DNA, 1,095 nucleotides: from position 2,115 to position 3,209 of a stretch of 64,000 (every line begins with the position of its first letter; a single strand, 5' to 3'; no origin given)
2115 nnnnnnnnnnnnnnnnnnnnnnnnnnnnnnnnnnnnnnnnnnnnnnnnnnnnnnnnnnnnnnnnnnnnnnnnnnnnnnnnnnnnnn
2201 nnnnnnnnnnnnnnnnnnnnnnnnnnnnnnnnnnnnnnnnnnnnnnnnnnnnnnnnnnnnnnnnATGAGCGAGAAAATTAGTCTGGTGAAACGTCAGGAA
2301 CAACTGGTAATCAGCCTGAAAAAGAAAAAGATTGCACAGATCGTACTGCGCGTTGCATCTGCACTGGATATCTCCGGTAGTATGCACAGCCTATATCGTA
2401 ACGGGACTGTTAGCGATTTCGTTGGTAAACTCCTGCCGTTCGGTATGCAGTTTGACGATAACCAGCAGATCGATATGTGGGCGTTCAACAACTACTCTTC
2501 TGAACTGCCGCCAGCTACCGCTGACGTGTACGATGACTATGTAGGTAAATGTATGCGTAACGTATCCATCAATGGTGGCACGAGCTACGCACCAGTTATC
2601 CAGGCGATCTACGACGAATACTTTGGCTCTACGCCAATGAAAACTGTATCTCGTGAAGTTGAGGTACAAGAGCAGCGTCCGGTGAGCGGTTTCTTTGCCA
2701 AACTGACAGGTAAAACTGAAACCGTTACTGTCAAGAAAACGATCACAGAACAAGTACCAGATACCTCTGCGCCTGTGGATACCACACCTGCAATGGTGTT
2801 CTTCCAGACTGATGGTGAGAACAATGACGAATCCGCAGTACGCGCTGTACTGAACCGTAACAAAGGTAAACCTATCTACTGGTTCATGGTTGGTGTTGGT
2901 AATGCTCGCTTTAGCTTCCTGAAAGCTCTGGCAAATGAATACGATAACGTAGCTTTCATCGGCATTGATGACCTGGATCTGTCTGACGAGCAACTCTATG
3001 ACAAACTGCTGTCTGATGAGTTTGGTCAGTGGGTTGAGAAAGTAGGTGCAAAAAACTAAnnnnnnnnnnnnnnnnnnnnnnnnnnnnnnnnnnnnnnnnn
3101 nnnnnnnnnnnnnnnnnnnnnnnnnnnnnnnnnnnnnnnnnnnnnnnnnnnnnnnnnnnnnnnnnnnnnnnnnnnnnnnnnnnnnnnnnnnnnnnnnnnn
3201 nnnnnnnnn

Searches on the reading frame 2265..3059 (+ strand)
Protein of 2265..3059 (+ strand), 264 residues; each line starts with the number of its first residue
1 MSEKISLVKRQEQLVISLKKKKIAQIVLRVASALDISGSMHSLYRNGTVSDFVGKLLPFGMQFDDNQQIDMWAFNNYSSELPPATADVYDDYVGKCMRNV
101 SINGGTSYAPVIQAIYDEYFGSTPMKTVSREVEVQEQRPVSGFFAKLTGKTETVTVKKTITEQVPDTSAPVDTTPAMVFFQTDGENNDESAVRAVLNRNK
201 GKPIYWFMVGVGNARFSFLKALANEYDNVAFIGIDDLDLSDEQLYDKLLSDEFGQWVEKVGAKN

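Call 3: search_protein_families(library=pfam, proteins=[window:2265-3059:+], max_evalue=1)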
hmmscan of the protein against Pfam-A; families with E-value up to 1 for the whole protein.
window:2265-3059:+ (264 aa): 6 families
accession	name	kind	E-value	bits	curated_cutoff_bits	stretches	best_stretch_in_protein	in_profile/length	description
PF10138.15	vWA-TerF-like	-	4.1e-39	135.3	29.4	2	150-261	79-195/200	vWA found in TerF C terminus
PF00092.34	VWA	-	0.00024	21.8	23.8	1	156-237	84-165/174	von Willebrand factor type A domain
PF07002.22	Copine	-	0.00076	19.5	27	1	176-225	110-159/218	Copine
PF09610.15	Myco_arth_vir_N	-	0.031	15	22.4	1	18-40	4-26/32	Mycoplasma virulence signal region (Myco_arth_vir_N)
PF02256.22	Fe_hyd_SSU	-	0.11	13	24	0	110-131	27-47/56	Iron hydrogenase small subunit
PF02035.20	Coagulin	-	0.13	12.6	25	1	11-89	16-94/174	Coagulin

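Call 4: search_protein_families(library=phrogs, proteins=[window:2265-3059:+], max_evalue=0.01)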
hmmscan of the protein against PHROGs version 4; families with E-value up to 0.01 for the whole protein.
window:2265-3059:+ (264 aa): 1 family
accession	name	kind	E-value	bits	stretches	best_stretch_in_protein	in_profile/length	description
phrog_5359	-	unknown function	8.3e-89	298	1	1-263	1-228/229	-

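Call 8: search_protein_families(library=padloc, proteins=[window:2265-3059:+], max_evalue=0.1)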
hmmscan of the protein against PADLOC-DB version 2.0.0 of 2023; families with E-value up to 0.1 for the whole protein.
window:2265-3059:+ (264 aa): 0 families

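Call 9: search_protein_families(library=ncbifam, proteins=[window:2265-3059:+], max_evalue=0.1)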
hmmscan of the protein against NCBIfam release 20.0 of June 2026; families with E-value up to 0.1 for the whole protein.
window:2265-3059:+ (264 aa): 1 family
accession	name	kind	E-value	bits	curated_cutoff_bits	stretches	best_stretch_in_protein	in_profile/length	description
TIGR03788.1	marine_srt_targ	equivalog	0.066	11.6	551.65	0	174-243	369-437/629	marine proteobacterial sortase target protein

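Call 18: search_dna_similar(query=window:2265-3059:+, collection=phages, mode=protein, max_rows=60, rows=spread)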
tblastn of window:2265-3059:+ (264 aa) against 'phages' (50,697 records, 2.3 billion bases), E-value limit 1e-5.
Records with a match: 207; places in all: 208; records where one place covers at least 80% of the query: 206.
Best place of each record, by identity: 80-90% 5; 60-80% 128; <60% 74.
By first word of the organism name: Escherichia 106; Pseudomonas 29; Caulobacter 13; Klebsiella 10; Rhizobium 10; Brevundimonas 7; Campylobacter 5; Acinetobacter 5; Justusliebigvirus 3; Phapecoctavirus 3; and 13 more.
By host as written in the record: Escherichia coli 29; Escherichia coli K-12 MG1655 18; Pseudomonas syringae pv. actinidiae 16; - 15; Caulobacter vibrioides CB15 13; Brevundimonas pondensis LVF1 6; Escherichia sp. 5; Campylobacter jejuni 5; and 71 more.
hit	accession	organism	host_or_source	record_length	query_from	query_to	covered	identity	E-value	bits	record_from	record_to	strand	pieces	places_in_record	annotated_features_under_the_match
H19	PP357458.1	Klebsiella phage phi1_175008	Klebsiella pneumoniae 135080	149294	1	264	100%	84.8%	1e-138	436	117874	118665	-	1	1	hypothetical protein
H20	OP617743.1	Klebsiella phage KP13-26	Klebsiella pneumoniae KP13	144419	1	264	100%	84.8%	1e-138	436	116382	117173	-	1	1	hypothetical protein (x2)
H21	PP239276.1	Escherichia phage BME3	Escherichia coli ATCC 15597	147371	1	263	100%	73.4%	5e-118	377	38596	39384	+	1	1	vWA domain-containing protein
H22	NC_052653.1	Escherichia phage vB_vPM_PD06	Escherichia coli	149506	1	263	100%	73.4%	5e-118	377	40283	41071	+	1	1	hypothetical protein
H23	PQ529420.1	Escherichia phage Eryne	Escherichia coli UTI89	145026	1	263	100%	73.0%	4e-118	377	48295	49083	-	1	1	HNH endonuclease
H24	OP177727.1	Escherichia phage pEC-M2929-1AR.1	Escherichia coli M2929-1AR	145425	1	263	100%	73.0%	4e-118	377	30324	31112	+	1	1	hypothetical protein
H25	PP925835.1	Escherichia phage Nernie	Escherichia coli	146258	1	263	100%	73.0%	4e-118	377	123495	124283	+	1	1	hypothetical protein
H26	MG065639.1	Campylobacter phage A150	Campylobacter jejuni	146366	1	263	100%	73.0%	4e-118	377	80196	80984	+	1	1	record has no annotation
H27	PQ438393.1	Escherichia phage vB_Eco_J-01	Escherichia coli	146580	1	263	100%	73.0%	4e-118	377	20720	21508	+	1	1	hypothetical protein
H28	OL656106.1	Salmonella phage UAB_1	Salmonella enterica subsp. enterica ...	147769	1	263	100%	73.0%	4e-118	377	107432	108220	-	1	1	putative stress/toxic anion resistance protein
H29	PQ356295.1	Escherichia phage KKE7M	Escherichia coli W3350 (Yale CGSC)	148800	1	263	100%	73.0%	4e-118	377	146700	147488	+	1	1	hypothetical protein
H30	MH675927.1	Escherichia phage vB_vPM_PD114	Escherichia coli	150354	1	263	100%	73.0%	4e-118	377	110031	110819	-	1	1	hypothetical protein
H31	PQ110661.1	Escherichia phage vB_EcoM_ZYD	Escherichia coli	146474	1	263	100%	73.0%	5e-118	376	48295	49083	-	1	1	hypothetical protein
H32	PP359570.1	Escherichia phage ALITA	Escherichia coli K-12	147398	1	263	100%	73.0%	5e-118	376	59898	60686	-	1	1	VWA domain-containing protein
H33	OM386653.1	Escherichia phage vB_EcoM_ESCO8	Escherichia coli APEC BEN3573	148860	1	263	100%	73.0%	5e-118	376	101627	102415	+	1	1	hypothetical protein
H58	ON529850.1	Brevundimonas phage vB_BpoS-Gurke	Brevundimonas pondensis LVF1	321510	5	262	98%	34.5%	3e-28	118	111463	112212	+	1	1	hypothetical protein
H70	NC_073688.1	Pseudomonas phage phiPsa315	Pseudomonas syringae pv. actinidiae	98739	5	259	97%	25.3%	1e-9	64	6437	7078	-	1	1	hypothetical protein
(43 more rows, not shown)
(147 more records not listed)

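Call 25: find_encoding_contigs(protein=window:2265-3059:+, flank=10000, max_places=4)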
Protein window:2265-3059:+ (264 aa): 4 contigs read that carry it; 3 places shown.
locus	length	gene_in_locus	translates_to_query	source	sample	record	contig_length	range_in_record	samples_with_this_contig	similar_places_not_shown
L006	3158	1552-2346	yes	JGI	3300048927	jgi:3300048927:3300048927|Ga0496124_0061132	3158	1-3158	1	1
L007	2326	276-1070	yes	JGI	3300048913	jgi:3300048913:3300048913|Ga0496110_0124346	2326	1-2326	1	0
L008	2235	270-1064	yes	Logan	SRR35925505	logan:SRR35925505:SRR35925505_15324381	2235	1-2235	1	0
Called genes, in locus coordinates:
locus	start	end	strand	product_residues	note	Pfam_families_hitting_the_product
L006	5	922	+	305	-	PF05816:TelA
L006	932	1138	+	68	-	-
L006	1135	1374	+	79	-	-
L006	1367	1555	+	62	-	-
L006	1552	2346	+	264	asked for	PF10138:vWA-TerF-like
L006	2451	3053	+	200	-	PF02342:TerD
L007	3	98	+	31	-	?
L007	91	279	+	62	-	-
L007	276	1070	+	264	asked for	PF10138:vWA-TerF-like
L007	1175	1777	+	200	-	PF02342:TerD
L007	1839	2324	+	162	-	?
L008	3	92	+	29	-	?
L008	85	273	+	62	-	-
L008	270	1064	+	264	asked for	PF10138:vWA-TerF-like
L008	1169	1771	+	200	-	PF02342:TerD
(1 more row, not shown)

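Call 30: search_solved_structures(query=window:2265-3059:+, max_evalue=1, show_alignments=2)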
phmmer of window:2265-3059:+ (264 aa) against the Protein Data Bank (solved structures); distinct sequences matched with E-value up to 1: 3.
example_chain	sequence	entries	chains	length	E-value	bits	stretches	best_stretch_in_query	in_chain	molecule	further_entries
6si6_A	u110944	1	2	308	0.045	16.3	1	36-188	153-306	Structural polyprotein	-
6shw_A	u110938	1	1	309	0.046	16.3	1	36-188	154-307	Structural polyprotein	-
4oy6_A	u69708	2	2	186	0.7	12.4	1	40-100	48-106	Putative secreted cellulose-binding protein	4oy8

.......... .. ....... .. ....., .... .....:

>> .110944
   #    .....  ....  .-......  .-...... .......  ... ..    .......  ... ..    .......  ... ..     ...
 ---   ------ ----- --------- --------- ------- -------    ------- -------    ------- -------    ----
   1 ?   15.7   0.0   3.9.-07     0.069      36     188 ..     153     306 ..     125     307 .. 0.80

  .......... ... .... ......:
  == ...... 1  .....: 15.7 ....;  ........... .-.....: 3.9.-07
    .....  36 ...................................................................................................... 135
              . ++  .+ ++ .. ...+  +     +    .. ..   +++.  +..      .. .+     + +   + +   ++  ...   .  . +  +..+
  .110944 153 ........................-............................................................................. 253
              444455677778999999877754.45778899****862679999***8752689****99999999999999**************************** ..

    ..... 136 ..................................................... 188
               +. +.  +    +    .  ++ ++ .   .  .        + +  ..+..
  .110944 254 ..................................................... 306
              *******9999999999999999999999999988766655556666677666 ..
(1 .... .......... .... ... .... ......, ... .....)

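Call 33: find_homologous_proteins(query=window:2265-3059:+, max_evalue=0.00001)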
Query window:2265-3059:+ (264 aa): 75 proteins with E <= 0.00001 among 1454 candidates.
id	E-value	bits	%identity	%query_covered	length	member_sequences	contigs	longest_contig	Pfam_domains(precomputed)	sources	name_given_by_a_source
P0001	5.3e-161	552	94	100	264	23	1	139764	PF10138.16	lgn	-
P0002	5.6e-157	539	91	100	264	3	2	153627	PF10138.16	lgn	-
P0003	8.9e-150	515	88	100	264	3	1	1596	PF10138.16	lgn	-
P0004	3.7e-146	503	86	100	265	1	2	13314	PF10138.16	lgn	-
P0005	1.2e-145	501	86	100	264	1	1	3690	PF10138.16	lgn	-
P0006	6.3e-143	493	84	100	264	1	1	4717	PF10138.16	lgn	-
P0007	8.1e-143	492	85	100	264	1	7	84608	PF10138.16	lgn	-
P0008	1.6e-142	491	84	100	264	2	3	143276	PF10138.16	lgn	-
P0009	4.8e-142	490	85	100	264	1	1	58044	PF10138.16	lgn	-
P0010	6.9e-141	486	82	100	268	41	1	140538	PF10138.16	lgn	-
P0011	5.6e-140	483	83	100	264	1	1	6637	PF10138.16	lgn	-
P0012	8.1e-137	472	81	100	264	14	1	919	PF10138.16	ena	-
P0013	1.2e-134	465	81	100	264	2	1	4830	PF10138.16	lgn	-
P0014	5.4e-130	450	77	100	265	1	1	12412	PF10138.16,PF07002.23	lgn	-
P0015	1.1e-128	446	77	100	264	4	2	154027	PF00092.35,PF10138.16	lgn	-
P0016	1.5e-120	419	72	100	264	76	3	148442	PF10138.16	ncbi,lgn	-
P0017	1.2e-117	410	71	100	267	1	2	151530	PF10138.16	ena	-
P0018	2.4e-114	399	70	97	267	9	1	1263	PF10138.16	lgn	-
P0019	4.0e-111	388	71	100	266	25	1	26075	PF00092.35,PF10138.16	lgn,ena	-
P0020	1.3e-109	383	69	100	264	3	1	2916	PF10138.16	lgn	-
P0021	1.8e-109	383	69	100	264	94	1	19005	PF10138.16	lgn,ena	-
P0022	6.4e-108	378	68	98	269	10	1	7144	PF10138.16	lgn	-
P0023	1.1e-106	374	66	99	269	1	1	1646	PF10138.16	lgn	-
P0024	1.2e-102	361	66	100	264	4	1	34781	PF10138.16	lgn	-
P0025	1.0e-100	354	64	100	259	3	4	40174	PF10138.16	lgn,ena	-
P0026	3.6e-97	343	63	99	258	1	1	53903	PF10138.16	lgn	-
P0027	4.3e-96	339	61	100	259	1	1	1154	PF10138.16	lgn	-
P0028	5.2e-95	336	60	100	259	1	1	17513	PF10138.16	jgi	-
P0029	6.1e-93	329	61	100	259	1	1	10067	PF10138.16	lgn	-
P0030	5.7e-91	322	59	99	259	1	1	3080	PF10138.16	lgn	-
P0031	1.6e-87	311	59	97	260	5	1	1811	PF10138.16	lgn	-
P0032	2.0e-85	304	57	97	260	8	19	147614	PF10138.16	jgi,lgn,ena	-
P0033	1.6e-73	265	53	98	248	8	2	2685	PF10138.16,PF07002.23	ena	-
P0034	7.4e-73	263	54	98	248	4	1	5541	PF10138.16,PF07002.23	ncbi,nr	ncbi:MAG: hypothetical protein [Caudoviricetes sp.]|nr:MAG: hypothetical protein [Caudoviricetes sp.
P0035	1.1e-71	259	55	98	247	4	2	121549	PF10138.16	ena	-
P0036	5.4e-71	257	52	98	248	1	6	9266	PF10138.16,PF07002.23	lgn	-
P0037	2.1e-67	245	49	98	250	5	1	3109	PF00092.35,PF10138.16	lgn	-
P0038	2.1e-66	242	50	98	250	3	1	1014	PF10138.16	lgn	-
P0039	3.0e-62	228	48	98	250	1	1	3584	PF10138.16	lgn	-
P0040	1.4e-61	226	50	97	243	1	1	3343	PF10138.16,PF07002.23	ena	-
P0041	2.2e-61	225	45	98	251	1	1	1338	PF10138.16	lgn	-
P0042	9.2e-61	223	48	98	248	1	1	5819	PF10138.16,PF07002.23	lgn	-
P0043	3.9e-59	218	48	97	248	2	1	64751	PF10138.16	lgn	-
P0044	5.3e-57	211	48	97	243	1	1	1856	PF10138.16,PF07002.23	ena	-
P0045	1.2e-55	207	44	97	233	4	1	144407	PF10138.16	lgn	-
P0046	6.1e-53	198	43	97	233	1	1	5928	PF00092.35,PF10138.16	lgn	-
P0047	6.3e-53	198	72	50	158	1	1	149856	PF10138.16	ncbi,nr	ncbi:hypothetical protein LJIJOHLM_00086 [Escherichia phage KKP 3954]|nr:hypothetical protein LJIJOH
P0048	2.0e-52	196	46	95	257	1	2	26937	PF10138.16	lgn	-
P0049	1.6e-42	164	40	97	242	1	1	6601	PF10138.16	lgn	-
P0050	8.1e-41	158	38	98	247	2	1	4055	PF10138.16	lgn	-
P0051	1.1e-40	158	38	96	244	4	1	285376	PF10138.16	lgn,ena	-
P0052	1.8e-32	131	33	94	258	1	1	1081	PF10138.16,PF07002.23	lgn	-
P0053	5.3e-32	129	33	98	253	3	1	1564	PF00092.35,PF10138.16,PF07002.23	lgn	-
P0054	4.0e-30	123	32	94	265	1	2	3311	PF00092.35,PF10138.16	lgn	-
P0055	3.2e-28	117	33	94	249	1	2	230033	PF00092.35,PF10138.16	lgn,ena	-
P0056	5.2e-28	116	32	97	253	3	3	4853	PF00092.35,PF13519.13,PF10138.16,PF05762.21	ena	-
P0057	1.0e-25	109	33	94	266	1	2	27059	PF00092.35,PF10138.16,PF07002.23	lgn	-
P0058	1.0e-25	109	33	96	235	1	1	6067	PF10138.16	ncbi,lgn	-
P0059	2.6e-25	107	30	92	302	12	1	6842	PF00092.35,PF10138.16,PF07002.23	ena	-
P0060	5.4e-25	106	31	100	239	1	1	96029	PF00092.35,PF10138.16,PF07002.23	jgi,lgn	-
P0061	2.6e-24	104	30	100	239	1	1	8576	PF00092.35,PF10138.16,PF07002.23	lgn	-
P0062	4.1e-24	103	32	96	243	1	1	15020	PF10138.16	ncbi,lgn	-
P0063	9.1e-24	102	30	92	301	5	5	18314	PF00092.35,PF10138.16,PF07002.23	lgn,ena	-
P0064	1.5e-23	102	32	97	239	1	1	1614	PF00092.35,PF13519.13,PF10138.16,PF07002.23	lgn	-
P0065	5.8e-22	96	29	95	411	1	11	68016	PF10138.16,PF02342.24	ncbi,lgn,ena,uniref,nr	ncbi:VWA domain-containing protein [uncultured Thiodictyon sp.]|uniref:VWA domain-containing protein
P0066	2.2e-21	94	32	89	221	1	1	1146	PF00092.35,PF10138.16,PF07002.23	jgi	-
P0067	1.5e-20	92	30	97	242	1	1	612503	PF10138.16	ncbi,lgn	-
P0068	5.8e-20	90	28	92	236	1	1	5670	PF13519.13,PF10138.16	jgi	jgi:hypothetical protein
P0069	1.8e-19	88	26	94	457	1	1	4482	PF13519.13,PF10138.16,PF02342.24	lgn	-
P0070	5.2e-18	83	28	96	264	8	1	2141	PF10138.16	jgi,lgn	jgi:hypothetical protein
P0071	2.1e-17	81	29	89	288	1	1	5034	PF00092.35,PF10138.16,PF07002.23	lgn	-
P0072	5.1e-16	77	29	97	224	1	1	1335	PF00092.35,PF10138.16,PF07002.23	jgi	jgi:hypothetical protein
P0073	3.8e-14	71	26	96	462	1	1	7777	PF10138.16,PF02342.24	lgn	-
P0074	2.5e-9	55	38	40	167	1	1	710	PF10138.16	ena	-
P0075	2.6e-8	52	34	36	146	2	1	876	PF10138.16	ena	-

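Call 41: predict_structure(alignment_id=A1)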
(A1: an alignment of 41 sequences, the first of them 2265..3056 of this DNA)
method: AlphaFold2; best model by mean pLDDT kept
length: 264 residues; sequences in the alignment: 41
mean_pLDDT: 90.8   pTM: 0.81
mean pLDDT of the five models: 90.8, 89.1, 88.4, 87.6, 85.7
residues with pLDDT >= 90: 190; 70-90: 68; 50-70: 5; < 50: 1
segments of 3 or more residues with pLDDT < 50: none
pLDDT, mean of each block of 10 residues (from residue 1): 76 93 89 96 92 93 95 97 92 91 95 96 84 93 79 94 84 92 94 97 95 91 97 81 92 91 68
secondary structure, 60 per line:
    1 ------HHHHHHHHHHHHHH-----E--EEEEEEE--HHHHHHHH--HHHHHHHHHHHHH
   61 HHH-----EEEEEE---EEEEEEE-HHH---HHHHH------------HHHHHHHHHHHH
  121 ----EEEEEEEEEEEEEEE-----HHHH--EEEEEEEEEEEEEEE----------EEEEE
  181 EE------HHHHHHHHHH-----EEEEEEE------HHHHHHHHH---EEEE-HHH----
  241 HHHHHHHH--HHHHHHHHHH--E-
elements in order: H7-20 E29-35 H38-45 H48-63 E69-74 E78-84 H92-96 H109-120 E125-139 H145-148 E151-165 E176-182 H189-198 E204-210 H217-225 E229-232 H241-248 H251-260

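Call 43: get_annotated_region(hit=H70, flank=5000)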
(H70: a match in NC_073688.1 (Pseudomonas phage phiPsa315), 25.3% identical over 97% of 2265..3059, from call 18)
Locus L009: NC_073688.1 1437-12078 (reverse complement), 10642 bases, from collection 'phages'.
description: Pseudomonas phage phiPsa315, complete genome.
organism: Pseudomonas phage phiPsa315 (NCBI taxid 1460363)
taxonomy: Viruses; Duplodnaviria; Heunggongvirae; Uroviricota; Caudoviricetes; Otagovirus
host: Pseudomonas syringae pv. actinidiae; source: -; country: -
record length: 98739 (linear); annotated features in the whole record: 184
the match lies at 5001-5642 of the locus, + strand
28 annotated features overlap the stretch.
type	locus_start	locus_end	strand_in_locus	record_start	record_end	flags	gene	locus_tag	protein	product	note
CDS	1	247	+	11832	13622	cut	-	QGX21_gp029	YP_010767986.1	nicotinamide phosphoribosyltransferase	-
CDS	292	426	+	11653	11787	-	-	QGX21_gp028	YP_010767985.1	hypothetical protein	-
CDS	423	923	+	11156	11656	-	-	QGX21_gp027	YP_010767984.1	hypothetical protein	-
CDS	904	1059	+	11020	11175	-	-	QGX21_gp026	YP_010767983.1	hypothetical protein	-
CDS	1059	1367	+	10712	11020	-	-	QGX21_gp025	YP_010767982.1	hypothetical protein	-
CDS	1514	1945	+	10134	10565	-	-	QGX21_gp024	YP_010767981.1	hypothetical protein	-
CDS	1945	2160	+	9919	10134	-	-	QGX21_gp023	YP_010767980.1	hypothetical protein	-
CDS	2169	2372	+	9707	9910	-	-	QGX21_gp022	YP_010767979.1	hypothetical protein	-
CDS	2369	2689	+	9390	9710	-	-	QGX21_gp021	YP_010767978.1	hypothetical protein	-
CDS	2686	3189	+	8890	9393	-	-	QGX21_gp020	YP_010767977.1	hypothetical protein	-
CDS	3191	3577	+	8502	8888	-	-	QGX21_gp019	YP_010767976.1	hypothetical protein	-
CDS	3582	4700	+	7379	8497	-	-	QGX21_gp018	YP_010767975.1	tellurite resistance protein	-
CDS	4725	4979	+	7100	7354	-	-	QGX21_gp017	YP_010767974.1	hypothetical protein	-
CDS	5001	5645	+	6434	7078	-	-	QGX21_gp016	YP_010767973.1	hypothetical protein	-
CDS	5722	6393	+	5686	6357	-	-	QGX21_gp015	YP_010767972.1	hypothetical protein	-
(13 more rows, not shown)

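Call 44: get_annotated_region(hit=H58, flank=7000)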
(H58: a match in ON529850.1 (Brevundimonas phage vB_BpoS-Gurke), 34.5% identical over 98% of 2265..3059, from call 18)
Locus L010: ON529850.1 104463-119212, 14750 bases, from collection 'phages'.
description: Brevundimonas phage vB_BpoS-Gurke, complete genome.
organism: Brevundimonas phage vB_BpoS-Gurke (NCBI taxid 2948599)
taxonomy: Viruses; Duplodnaviria; Heunggongvirae; Uroviricota; Caudoviricetes; Dolichocephalovirinae
host: Brevundimonas pondensis LVF1; source: sewage; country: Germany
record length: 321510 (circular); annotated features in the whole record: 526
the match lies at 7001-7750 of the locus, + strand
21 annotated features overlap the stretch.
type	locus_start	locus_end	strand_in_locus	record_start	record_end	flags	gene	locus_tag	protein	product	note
CDS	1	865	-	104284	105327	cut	-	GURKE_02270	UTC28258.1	hypothetical protein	-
CDS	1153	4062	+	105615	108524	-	-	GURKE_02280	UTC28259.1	putative protocadherin protein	-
CDS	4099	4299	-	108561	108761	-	-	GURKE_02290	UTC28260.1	hypothetical protein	-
CDS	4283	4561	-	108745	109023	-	-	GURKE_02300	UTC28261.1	hypothetical protein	-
CDS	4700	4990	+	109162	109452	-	-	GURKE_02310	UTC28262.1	hypothetical protein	-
CDS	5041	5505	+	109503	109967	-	-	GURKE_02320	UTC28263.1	hypothetical protein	-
CDS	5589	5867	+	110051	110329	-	-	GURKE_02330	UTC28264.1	hypothetical protein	-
CDS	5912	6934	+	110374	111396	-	-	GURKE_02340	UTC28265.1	TelA-like protein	-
CDS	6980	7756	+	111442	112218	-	-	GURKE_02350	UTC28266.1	hypothetical protein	-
CDS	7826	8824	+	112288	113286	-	-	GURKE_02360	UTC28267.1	tellurite resistance protein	tellurite resistance protein TerC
CDS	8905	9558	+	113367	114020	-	-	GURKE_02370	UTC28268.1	tellurium resistance protein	tellurium resistance protein TerD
CDS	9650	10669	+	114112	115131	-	-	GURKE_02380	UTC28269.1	hypothetical protein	-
CDS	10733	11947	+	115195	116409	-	-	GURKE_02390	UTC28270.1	tRNA-splicing ligase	tRNA-splicing ligase RtcB (3'-phosphate/5'-hydroxy nucleic acid ligase)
CDS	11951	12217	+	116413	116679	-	-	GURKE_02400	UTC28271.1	hypothetical protein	-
CDS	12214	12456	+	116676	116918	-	-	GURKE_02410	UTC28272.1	hypothetical protein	-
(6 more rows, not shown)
